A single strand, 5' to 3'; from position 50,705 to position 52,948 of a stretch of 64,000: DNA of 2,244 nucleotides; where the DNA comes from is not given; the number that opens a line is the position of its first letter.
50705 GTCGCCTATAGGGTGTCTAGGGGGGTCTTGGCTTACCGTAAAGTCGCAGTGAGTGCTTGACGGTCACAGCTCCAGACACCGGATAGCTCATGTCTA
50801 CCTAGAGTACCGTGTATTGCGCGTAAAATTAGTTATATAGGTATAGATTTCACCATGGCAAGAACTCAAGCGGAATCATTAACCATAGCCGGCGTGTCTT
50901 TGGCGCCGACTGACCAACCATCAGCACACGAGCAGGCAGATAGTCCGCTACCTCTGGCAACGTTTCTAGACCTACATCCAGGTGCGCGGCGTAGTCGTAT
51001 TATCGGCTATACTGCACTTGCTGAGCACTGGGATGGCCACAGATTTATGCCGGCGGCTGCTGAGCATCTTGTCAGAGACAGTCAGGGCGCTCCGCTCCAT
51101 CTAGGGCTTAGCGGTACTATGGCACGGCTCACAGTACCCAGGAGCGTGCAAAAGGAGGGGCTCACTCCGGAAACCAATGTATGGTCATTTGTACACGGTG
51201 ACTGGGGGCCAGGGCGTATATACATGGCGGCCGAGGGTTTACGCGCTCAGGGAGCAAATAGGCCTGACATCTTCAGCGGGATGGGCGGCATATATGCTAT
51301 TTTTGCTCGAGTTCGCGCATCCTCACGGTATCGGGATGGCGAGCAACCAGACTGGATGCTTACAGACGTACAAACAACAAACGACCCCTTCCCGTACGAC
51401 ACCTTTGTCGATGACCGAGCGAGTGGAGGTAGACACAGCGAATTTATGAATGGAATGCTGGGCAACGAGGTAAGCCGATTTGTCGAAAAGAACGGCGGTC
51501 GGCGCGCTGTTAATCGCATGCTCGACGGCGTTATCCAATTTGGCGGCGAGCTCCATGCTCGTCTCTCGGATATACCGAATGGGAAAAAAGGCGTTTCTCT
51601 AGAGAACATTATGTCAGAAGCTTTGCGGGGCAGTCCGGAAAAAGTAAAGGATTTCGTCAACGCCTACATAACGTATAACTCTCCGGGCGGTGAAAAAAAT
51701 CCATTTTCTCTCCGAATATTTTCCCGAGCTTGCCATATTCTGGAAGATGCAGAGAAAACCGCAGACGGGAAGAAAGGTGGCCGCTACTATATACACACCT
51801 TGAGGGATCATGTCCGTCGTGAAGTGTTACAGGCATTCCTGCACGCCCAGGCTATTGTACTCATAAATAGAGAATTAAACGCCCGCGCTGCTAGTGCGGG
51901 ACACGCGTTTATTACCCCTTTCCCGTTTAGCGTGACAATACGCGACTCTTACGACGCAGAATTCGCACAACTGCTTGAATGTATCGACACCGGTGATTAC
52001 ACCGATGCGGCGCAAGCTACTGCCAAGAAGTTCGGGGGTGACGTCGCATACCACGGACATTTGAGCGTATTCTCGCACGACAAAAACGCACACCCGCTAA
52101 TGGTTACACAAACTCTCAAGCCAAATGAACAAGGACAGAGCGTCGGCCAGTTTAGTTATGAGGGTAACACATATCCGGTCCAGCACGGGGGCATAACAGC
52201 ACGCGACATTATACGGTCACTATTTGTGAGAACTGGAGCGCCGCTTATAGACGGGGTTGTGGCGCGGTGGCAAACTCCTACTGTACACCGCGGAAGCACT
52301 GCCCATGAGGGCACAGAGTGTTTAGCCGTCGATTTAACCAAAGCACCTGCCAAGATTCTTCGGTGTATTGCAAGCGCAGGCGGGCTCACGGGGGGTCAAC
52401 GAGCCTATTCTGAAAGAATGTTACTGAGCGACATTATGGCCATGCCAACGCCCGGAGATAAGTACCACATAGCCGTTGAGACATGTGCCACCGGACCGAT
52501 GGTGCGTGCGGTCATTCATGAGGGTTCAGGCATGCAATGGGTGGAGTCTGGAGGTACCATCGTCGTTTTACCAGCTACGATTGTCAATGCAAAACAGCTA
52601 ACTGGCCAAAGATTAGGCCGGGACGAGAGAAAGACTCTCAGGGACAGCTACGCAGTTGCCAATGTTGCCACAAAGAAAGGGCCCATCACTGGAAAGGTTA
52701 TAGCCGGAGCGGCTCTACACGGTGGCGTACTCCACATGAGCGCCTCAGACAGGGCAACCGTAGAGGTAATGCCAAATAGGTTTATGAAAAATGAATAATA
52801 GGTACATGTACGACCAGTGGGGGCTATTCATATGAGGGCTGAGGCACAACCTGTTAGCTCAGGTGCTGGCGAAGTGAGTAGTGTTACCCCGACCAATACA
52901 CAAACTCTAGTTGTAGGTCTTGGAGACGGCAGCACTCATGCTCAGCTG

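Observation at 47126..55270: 7.7 kb ORFan cassette bracketed by near-identical ~217-bp inverted repeats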

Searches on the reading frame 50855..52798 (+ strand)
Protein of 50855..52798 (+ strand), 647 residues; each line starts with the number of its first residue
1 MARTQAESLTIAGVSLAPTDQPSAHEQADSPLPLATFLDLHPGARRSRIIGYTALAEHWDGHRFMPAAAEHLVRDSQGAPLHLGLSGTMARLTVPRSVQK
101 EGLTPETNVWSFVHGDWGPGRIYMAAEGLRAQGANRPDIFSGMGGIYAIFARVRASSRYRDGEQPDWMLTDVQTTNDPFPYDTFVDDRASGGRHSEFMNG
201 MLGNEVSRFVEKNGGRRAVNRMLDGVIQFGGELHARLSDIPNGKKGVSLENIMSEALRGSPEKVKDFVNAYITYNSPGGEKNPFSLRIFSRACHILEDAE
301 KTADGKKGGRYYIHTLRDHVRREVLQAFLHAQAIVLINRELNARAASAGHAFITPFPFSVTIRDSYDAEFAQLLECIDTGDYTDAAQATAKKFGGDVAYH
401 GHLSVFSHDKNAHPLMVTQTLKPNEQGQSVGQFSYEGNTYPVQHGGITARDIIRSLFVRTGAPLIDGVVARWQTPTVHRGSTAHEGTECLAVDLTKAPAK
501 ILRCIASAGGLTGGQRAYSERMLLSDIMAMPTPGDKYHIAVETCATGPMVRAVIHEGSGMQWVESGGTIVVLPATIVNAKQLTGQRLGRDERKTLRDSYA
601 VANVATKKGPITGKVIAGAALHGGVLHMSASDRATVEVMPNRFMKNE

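Call 7: search_protein_families(library=pfam, proteins=[window:50855-52798:+], max_evalue=0.01)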
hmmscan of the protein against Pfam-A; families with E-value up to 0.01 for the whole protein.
window:50855-52798:+ (647 aa): 0 families

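Call 13: find_encoding_contigs(protein=window:50855-52798:+, flank=10000, max_places=10)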
Protein window:50855-52798:+ (647 aa): 7 contigs read that carry it; 5 places shown.
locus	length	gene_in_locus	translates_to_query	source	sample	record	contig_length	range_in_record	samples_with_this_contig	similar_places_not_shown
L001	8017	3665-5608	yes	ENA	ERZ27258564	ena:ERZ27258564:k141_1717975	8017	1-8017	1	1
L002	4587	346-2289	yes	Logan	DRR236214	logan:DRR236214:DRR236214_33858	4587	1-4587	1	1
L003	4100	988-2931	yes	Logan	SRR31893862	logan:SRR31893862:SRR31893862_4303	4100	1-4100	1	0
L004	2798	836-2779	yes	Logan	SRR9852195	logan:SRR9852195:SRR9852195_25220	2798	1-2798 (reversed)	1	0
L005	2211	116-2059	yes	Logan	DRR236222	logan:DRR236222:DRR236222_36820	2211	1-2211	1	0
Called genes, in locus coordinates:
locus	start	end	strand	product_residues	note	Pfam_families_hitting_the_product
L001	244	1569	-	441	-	PF00144:Beta-lactamase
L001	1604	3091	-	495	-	-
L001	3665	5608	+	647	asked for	-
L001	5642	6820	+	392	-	-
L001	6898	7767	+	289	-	-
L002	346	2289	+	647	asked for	-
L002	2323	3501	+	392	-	-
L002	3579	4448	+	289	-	-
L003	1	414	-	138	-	?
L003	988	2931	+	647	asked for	-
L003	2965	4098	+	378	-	?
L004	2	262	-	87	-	?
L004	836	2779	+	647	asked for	-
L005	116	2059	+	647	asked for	-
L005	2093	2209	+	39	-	?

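Call 14: search_protein_families(library=phrogs, proteins=[window:50855-52798:+], max_evalue=0.1)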
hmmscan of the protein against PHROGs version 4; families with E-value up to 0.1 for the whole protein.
window:50855-52798:+ (647 aa): 0 families

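Call 15: search_protein_families(library=ncbifam, proteins=[window:50855-52798:+], max_evalue=0.1)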
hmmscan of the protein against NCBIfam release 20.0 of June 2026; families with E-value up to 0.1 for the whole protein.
window:50855-52798:+ (647 aa): 0 families

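Call 16: search_protein_families(library=padloc, proteins=[window:50855-52798:+], max_evalue=0.1)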
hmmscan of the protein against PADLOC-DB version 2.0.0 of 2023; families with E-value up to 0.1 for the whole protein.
window:50855-52798:+ (647 aa): 0 families

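Call 18: find_homologous_proteins(query=window:50855-52798:+)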
Query window:50855-52798:+ (647 aa): 1 proteins with E <= 0.001 among 8000 candidates.
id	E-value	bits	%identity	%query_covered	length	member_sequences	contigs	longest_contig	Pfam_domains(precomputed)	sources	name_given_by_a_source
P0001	3.3e-118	414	37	100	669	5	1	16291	-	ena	-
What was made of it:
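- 50855..52798 (+): 647-aa ORFan, first gene of the plus-strand operon. No signal peptide or transmembrane segment. One homologue cluster by word-index search (call 18).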

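Call 19: find_encoding_contigs(protein=P0001, flank=10000, max_places=6)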
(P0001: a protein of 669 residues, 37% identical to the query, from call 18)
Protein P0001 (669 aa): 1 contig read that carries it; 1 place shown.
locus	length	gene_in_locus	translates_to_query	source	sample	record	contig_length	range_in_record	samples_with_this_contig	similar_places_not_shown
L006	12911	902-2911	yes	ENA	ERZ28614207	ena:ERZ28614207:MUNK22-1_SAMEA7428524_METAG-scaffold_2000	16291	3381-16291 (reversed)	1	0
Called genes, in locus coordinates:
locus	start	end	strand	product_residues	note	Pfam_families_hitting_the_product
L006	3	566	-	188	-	?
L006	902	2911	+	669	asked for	-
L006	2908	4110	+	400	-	-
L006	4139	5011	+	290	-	-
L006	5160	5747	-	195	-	PF01471:PG_binding_1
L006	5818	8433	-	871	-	PF01464:SLT (weak), PF06737:Transglycosylas (faint)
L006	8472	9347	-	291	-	-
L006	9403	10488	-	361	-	-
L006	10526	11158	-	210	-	-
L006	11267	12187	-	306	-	PF01522:Polysacc_deac_1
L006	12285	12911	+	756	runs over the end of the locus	PF00912:Transgly, PF00905:Transpeptidase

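Call 23: find_related_loci(query=A2, collection=genome_contigs, flank=10000)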
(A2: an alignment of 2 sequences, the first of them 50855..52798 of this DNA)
Query A2 (647 aa) in genome_contigs; peptide patterns used: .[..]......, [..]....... (x = any residue, [..] = any of these).
203 stretches matched a pattern; 1 encode a relative of the query (tblastn E <= 1e-3); 1 distinct loci.
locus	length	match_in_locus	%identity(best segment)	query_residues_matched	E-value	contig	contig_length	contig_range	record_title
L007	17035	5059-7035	37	2-644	8e-125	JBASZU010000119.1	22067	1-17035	MAG: Candidatus Saccharimonadales bacterium isolate MFD10491_ilm_asm_bin31 k127_60299, whole genome shotgun sequence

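Call 44: search_protein_representatives(alignment_id=A2)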
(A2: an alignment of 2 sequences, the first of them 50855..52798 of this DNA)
Query: 2 sequences, 678 profile positions. Proteins with E-value up to 0.001 (for the whole library): 23; up to 1e-10: 14; up to 1e-30: 6. The best 23 are listed.
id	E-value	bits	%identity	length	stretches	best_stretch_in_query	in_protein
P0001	0.0e+00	1325.3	-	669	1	1-678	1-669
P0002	3.9e-76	273.2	-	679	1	24-649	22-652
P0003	4.8e-55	203.5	-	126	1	533-675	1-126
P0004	8.4e-50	186.2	-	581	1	96-602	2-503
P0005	2.4e-33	131.8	-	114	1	533-631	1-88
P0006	2.3e-32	128.6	-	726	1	51-547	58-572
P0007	3.6e-27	111.4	-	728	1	30-451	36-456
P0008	8.7e-24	100.3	-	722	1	29-528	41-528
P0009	1.1e-19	86.8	-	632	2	274-660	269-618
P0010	6.1e-16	74.3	-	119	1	574-678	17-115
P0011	3.0e-12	62.1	-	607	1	107-587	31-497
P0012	3.4e-12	61.9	-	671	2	12-191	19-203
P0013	1.9e-11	59.5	-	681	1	22-545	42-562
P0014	2.2e-11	59.3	-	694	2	287-527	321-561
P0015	3.7e-07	45.3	-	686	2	395-542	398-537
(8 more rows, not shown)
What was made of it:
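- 50855..52798 (+): 23 representatives in 1.84 billion proteins by HMMER (call 44).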

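Call 62: predict_structure(alignment_id=A4)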
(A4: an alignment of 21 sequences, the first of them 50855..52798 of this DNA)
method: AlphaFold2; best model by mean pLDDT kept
length: 647 residues; sequences in the alignment: 21
mean_pLDDT: 83.8   pTM: 0.86
mean pLDDT of the five models: 83.8, 83.5, 83.1, 82.2, 81.5
residues with pLDDT >= 90: 306; 70-90: 240; 50-70: 65; < 50: 36
segments of 3 or more residues with pLDDT < 50: 1-23, 515-519, 644-647
pLDDT, mean of each block of 10 residues (from residue 1): 34 44 55 88 80 86 87 85 92 82 73 95 95 93 91 64 73 92 87 84 91 96 98 97 94 97 97 89 96 96 94 93 96 91 82 85 93 96 95 74 87 80 76 82 76 75 81 80 80 94 88 53 86 86 89 94 88 88 64 75 71 87 92 90 50
secondary structure, 60 per line:
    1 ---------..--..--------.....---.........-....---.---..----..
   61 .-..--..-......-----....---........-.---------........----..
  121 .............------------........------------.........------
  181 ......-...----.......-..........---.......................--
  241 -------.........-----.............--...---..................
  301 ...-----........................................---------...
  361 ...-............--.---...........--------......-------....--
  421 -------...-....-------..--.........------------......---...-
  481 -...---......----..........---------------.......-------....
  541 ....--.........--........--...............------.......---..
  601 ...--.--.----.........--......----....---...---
elements in order: H24-28 H34-40 H42-45 H70-75 H81-84 E88-95 E107-114 H120-133 E146-153 E166-174 E181-186 E195-197 H198-201 H203-212 H216-238 H249-256 H262-274 H283-303 H309-348 E358-363 H365-376 H383-393 E402-407 E415-418 E428-430 E432-435 H449-455 E468-473 E477-479 E482-484 E488-493 H499-507 H524-529 E537-544 E547-555 E558-565 E568-578 H579-582 H589-595 E599-603 E614-622 E625-630 E635-638
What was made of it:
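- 50855..52798 (+): AF2 pLDDT 83.8 and pTM 0.86 (call 62).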

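Call 65: fold_search(model_id=the predicted structure, library=pdb)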
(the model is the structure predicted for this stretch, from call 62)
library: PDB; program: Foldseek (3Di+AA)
matches with E <= 10: 179; with E <= 0.001: 0
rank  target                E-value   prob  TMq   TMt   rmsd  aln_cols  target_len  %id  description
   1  9gdh_F                5.5e-01  0.02  0.09  0.08  26.5       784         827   10  RNAP-TopoI complex on long-overhang scaffold - orientation 2 (released 2025-11-05)
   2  3mdm                  8.3e-01  0.06  0.09  0.12  20.8       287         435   12  Thioperamide complex of Cytochrome P450 46A1 (released 2010-07-28)
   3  9c0a                  8.7e-01  0.08  0.07  0.17  18.4       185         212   10  Sigma class glutathione transferase from Taenia solium 1.75 A (released 2025-06-11)
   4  9k29_B                9.6e-01  0.06  0.09  0.17  21.9       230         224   13  Structure of the Salmonella flagellar FliPQR complex reconstituted in the peptidisc (released 2025-08-06)
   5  8zvg_A                1.0e+00  0.08  0.09  0.19  18.5       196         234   11  Crystal structure of AetD in complex with L-tyrosine (released 2024-10-02)
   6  9k29_A                1.0e+00  0.06  0.08  0.17  20.2       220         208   14  Structure of the Salmonella flagellar FliPQR complex reconstituted in the peptidisc (released 2025-08-06)
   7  8twt_B                1.2e+00  0.08  0.09  0.19  18.2       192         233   10  Crystal structure of nitrile synthase AetD with substrate bound and cofactor partially assembled (released 2024-08-28)
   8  9q2d_C                1.2e+00  0.01  0.06  0.05  20.3       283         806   10  Cryo-EM structure of ternary complex Ikaros-ZF2:CC-885:CRBN:DDB1 (molecular glue degrader) (released 2025-10-01)
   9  6nht_A                1.7e+00  0.13  0.09  0.28  13.5       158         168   17  Single particle reconstruction of the symmetric core an engineered protein scaffold (released 2019-05-08)
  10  9n22_K                1.8e+00  0.09  0.08  0.18  17.8       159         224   18  Y20S (Sec18-Sec17-Sec9-Sso1-Snc1) EDTA - Class 2 (released 2025-10-01)
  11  8pvg                  1.8e+00  0.01  0.04  0.06  19.7       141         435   10  Structure of E. coli glutamine synthetase determined by cryoEM at 100 keV (released 2023-11-29)
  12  6e6a_A                1.9e+00  0.08  0.08  0.22  16.6       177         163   12  Triclinic crystal form of IncA G144A point mutant (released 2019-07-10)
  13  8ji3_A                1.9e+00  0.06  0.09  0.18  18.4       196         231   11  Crystal structure of AetD in complex with 5,7-dibromo-L-tryptophan and two Fe2+ (released 2023-11-15)
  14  3mdr_A                1.9e+00  0.04  0.09  0.12  19.3       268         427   12  Tranylcypromine complex of Cytochrome P450 46A1 (released 2010-07-28)
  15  2gpq_MODEL_1_A        1.9e+00  0.01  0.05  0.09  19.9       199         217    8  Cap-free structure of eIF4E suggests basis for its allosteric regulation (released 2006-11-14)
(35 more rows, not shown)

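Call 70: find_encoding_contigs(protein=P0002, flank=10000, max_places=3)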
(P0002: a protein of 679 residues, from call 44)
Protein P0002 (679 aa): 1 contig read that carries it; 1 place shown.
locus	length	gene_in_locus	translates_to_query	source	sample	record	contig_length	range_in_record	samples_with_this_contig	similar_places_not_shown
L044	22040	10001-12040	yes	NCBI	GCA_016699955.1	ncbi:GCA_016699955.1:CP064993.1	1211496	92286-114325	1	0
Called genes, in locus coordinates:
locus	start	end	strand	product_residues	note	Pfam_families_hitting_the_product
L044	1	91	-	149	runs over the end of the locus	PF03652:RuvX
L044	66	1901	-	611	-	-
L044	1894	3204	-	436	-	PF11104:PilM_2 (weak), PF14450:FtsA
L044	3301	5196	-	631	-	PF01411:tRNA-synt_2c, PF07973:tRNA_SAD (weak)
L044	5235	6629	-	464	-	PF00144:Beta-lactamase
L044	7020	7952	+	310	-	PF01520:Amidase_3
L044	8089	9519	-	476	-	-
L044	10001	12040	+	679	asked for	-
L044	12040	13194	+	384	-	-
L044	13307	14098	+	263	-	-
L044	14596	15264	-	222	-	-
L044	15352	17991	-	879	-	-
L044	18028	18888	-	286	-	-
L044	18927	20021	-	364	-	-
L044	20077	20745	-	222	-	-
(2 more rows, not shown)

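Call 81: search_solved_structures(query=A4, max_evalue=1)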
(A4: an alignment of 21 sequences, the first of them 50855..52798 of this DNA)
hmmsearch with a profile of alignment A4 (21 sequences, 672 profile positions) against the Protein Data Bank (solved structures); distinct sequences matched with E-value up to 1: 3.
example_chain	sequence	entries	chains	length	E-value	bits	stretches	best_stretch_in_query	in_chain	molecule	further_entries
1eku_A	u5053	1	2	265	0.29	12.7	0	206-283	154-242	Interferon gamma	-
8py0_A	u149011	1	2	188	0.72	11.4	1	407-474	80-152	Ligand Binding domain (LBD) Chemoreceptor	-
1fyh_A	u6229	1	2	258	0.74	11.4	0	206-283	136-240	Interferon gamma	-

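Call 83: fold_search(model_id=the predicted structure, library=viral)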
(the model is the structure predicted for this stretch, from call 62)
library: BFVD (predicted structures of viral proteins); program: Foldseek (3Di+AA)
matches with E <= 10: 223; with E <= 0.001: 0
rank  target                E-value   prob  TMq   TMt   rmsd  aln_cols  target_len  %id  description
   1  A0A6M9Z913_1          9.8e-02  0.03  0.06  0.04  38.2       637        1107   10  Peptidase C3 domain-containing protein [Riboviria sp.]
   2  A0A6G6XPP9            1.6e-01  0.04  0.07  0.08  20.9       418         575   10  (no name in the UniProt tables at hand)
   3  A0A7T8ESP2            2.2e-01  0.08  0.13  0.09  33.8       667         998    8  (no name in the UniProt tables at hand)
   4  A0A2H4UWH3            2.4e-01  0.03  0.06  0.06  23.3       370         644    6  Transposase [Bodo saltans virus]
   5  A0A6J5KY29            3.0e-01  0.08  0.06  0.06  19.5       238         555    9  Uncharacterized protein [uncultured Caudovirales phage]
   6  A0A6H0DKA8            3.8e-01  0.02  0.06  0.08  29.5       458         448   10  Maturation protein [Christensen virus]
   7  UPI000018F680         5.4e-01  0.03  0.08  0.11  24.9       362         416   11  (no name look-up for this kind of identifier)
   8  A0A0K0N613            6.9e-01  0.12  0.08  0.23  15.2       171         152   16  Uncharacterized protein [Gordonia phage GRU3]
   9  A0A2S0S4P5            6.9e-01  0.02  0.08  0.05  30.4       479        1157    9  Uncharacterized protein [Mogami virus]
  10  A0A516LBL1            6.9e-01  0.02  0.05  0.04  34.3       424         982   11  (no name in the UniProt tables at hand)
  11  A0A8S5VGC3            7.3e-01  0.10  0.10  0.09  21.7       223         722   14  Uncharacterized protein [Myoviridae sp. ctkfK18]
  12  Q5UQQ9                7.3e-01  0.03  0.09  0.10  25.4       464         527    6  TnpB-like protein R854 [Acanthamoeba polyphaga mimivirus]
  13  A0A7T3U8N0            7.6e-01  0.03  0.05  0.12  24.8       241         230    9  (no name in the UniProt tables at hand)
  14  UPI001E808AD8         8.9e-01  0.03  0.06  0.13  20.7       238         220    8  (no name look-up for this kind of identifier)
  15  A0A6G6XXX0            9.8e-01  0.05  0.06  0.16  12.7       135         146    9  (no name in the UniProt tables at hand)
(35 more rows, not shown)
